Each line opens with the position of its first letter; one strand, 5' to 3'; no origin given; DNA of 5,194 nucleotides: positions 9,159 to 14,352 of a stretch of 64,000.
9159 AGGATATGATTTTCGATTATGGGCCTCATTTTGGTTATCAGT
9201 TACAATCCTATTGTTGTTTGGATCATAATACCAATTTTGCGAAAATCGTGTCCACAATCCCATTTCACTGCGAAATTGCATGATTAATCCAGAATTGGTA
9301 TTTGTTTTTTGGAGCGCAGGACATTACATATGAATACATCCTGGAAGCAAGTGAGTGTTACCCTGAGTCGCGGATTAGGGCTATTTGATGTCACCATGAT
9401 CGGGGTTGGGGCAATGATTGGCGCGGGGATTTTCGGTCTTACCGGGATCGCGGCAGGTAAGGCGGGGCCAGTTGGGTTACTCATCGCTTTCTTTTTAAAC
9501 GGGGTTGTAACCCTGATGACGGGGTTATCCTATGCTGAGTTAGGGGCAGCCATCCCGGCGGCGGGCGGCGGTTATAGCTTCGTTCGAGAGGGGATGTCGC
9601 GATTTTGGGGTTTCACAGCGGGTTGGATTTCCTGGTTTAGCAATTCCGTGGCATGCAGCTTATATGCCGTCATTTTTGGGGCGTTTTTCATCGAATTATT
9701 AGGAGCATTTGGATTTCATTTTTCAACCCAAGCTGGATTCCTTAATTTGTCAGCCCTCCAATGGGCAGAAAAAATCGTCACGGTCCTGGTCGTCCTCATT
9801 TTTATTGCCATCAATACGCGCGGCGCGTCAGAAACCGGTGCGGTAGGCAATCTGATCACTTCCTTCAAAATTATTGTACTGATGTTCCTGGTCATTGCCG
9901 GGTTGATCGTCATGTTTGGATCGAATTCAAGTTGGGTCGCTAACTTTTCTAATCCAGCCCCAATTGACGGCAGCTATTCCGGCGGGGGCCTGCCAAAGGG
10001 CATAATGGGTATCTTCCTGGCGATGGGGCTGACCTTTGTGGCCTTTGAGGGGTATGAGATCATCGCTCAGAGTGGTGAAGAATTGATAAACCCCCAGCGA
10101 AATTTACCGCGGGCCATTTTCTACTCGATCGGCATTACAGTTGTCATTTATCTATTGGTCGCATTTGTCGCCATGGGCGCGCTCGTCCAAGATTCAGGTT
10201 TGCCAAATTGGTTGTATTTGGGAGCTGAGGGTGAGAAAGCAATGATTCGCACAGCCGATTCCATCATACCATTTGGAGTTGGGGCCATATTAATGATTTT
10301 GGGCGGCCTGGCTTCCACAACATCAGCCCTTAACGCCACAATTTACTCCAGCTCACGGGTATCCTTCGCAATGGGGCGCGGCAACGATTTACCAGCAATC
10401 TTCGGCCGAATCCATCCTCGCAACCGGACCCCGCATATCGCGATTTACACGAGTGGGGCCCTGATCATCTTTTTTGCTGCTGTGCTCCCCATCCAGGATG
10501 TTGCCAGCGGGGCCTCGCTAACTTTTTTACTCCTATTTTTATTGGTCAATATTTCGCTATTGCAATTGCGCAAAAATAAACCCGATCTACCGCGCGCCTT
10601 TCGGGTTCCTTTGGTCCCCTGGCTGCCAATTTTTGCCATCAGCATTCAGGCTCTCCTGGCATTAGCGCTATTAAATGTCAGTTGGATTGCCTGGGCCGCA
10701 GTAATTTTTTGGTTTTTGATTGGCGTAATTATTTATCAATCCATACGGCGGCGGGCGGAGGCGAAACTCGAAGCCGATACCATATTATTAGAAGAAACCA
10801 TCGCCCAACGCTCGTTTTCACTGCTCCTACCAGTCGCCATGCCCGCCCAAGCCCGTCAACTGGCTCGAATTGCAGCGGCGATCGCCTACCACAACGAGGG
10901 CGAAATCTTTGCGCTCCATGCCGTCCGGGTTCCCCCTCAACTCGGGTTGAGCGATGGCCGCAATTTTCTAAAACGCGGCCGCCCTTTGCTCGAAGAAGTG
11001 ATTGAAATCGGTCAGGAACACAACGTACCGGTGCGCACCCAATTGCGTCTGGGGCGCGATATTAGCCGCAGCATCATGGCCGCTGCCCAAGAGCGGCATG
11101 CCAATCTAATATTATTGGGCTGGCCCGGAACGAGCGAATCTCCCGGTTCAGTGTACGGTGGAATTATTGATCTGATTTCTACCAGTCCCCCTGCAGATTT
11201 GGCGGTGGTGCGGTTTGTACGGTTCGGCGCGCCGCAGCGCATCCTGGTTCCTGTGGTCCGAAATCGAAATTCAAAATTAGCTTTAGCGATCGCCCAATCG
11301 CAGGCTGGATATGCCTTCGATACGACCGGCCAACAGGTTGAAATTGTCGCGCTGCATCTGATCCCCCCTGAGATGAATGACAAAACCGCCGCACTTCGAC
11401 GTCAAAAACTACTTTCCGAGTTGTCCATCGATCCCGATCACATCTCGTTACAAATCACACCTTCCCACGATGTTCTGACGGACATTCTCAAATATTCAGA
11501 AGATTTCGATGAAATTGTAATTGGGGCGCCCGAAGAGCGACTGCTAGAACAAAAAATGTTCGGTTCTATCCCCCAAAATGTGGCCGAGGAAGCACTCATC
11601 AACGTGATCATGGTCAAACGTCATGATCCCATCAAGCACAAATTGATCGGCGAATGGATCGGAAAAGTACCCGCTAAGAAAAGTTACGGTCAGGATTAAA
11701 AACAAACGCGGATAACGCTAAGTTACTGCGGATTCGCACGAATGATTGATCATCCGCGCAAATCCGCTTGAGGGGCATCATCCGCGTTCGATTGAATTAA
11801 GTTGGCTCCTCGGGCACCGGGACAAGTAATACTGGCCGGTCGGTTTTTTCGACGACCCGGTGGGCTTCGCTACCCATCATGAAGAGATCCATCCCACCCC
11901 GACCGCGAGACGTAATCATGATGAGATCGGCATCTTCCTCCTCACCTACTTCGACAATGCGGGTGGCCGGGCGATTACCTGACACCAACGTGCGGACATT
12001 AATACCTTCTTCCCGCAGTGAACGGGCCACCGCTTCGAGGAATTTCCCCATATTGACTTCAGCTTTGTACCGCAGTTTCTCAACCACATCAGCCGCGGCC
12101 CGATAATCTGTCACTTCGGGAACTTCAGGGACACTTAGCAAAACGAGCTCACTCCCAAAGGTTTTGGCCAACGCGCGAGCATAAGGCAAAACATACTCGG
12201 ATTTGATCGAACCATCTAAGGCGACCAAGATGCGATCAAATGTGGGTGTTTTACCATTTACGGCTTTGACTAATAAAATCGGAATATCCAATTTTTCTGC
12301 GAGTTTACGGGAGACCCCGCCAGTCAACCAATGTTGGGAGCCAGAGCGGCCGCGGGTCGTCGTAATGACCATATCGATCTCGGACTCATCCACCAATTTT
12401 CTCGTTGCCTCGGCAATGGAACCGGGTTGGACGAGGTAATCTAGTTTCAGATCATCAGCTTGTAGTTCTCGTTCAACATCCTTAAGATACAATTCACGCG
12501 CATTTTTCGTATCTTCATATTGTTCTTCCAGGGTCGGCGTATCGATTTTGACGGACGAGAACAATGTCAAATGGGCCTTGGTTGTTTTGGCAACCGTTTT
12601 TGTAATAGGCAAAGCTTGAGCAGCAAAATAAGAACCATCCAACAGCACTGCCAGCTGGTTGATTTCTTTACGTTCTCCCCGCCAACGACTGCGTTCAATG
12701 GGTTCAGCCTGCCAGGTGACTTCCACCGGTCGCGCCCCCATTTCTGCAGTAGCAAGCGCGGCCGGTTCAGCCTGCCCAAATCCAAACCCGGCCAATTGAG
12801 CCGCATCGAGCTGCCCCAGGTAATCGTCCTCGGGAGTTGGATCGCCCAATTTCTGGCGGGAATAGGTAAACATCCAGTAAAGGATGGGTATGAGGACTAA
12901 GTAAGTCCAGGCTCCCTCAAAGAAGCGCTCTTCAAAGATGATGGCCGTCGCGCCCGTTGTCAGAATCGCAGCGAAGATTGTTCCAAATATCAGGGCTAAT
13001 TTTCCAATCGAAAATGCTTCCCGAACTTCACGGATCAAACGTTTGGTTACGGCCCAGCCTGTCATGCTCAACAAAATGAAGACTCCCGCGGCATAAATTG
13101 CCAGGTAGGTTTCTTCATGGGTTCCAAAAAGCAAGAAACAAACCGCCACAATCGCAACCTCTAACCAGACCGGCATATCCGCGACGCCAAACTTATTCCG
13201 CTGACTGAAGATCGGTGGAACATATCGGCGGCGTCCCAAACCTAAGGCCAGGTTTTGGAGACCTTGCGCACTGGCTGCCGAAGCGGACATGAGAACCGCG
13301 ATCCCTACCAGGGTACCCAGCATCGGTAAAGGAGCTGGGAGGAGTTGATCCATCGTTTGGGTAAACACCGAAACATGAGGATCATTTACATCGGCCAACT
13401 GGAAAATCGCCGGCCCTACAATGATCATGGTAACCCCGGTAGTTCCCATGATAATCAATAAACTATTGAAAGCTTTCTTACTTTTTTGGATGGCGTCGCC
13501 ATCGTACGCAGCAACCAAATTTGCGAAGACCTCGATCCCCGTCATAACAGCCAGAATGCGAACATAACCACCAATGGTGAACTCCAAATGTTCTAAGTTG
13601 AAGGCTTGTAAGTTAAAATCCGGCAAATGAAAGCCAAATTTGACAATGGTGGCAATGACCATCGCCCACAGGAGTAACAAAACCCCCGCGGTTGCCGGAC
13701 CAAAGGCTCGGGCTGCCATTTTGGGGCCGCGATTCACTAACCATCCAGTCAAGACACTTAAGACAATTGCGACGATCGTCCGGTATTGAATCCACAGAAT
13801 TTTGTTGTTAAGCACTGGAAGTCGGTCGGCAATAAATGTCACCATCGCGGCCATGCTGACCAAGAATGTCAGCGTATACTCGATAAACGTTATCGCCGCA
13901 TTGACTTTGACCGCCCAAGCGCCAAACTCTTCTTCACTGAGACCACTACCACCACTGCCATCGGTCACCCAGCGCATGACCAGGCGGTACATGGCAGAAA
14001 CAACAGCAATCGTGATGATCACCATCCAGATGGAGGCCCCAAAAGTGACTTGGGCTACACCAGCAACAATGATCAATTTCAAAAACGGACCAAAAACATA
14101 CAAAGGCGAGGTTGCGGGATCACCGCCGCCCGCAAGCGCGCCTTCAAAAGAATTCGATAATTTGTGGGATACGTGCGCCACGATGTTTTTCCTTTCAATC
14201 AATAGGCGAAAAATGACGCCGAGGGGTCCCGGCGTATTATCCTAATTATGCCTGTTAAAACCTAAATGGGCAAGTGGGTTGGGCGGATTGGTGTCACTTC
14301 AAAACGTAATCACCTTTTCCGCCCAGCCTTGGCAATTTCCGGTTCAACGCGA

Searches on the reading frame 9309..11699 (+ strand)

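Call 56: search_protein_families(library=pfam, proteins=[window:9309-11699:+], max_evalue=0.00001)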
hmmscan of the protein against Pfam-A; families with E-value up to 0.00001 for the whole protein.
window:9309-11699:+ (796 aa): 4 families
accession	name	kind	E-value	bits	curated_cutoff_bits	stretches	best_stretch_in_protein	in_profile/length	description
PF13520.12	AA_permease_2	-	8.7e-48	163.7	27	1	23-468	1-420/427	Amino acid permease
PF00324.27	AA_permease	-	3.3e-43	148.5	24.6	1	27-479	1-460/470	Amino acid permease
PF00582.32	Usp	-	5.6e-16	59.8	24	1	506-626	6-132/141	Universal stress protein family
PF13906.12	AA_permease_C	-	5.2e-08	33.3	27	1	431-478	1-45/51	C-terminus of AA_permease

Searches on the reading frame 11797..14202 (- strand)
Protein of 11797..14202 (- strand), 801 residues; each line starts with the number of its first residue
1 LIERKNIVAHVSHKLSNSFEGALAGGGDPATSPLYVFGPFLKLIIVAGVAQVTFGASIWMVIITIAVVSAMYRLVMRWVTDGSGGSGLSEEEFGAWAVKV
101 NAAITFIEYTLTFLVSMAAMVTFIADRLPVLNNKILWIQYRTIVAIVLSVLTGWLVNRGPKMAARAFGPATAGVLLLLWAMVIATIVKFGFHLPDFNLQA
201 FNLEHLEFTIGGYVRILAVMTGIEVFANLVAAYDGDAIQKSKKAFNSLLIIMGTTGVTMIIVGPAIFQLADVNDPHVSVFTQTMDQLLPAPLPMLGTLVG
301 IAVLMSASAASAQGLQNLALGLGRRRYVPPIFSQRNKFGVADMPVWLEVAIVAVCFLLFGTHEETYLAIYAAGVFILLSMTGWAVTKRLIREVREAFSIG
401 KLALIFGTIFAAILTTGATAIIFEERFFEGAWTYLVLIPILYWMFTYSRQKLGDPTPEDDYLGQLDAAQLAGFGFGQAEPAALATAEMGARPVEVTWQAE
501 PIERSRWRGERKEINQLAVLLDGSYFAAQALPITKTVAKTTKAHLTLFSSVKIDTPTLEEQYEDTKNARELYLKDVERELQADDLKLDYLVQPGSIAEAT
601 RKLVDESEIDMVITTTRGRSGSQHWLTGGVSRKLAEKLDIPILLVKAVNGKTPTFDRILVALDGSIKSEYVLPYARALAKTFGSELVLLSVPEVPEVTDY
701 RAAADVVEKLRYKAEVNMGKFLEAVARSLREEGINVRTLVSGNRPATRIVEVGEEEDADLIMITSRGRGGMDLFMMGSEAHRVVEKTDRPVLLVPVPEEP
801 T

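Call 56: search_protein_families(library=pfam, proteins=[window:11797-14202:-], max_evalue=0.00001)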
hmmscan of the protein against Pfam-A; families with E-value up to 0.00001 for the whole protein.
window:11797-14202:- (801 aa): 1 family
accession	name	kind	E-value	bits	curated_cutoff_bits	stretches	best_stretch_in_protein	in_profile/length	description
PF00582.32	Usp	-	1.3e-37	129.9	24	2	655-795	2-141/141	Universal stress protein family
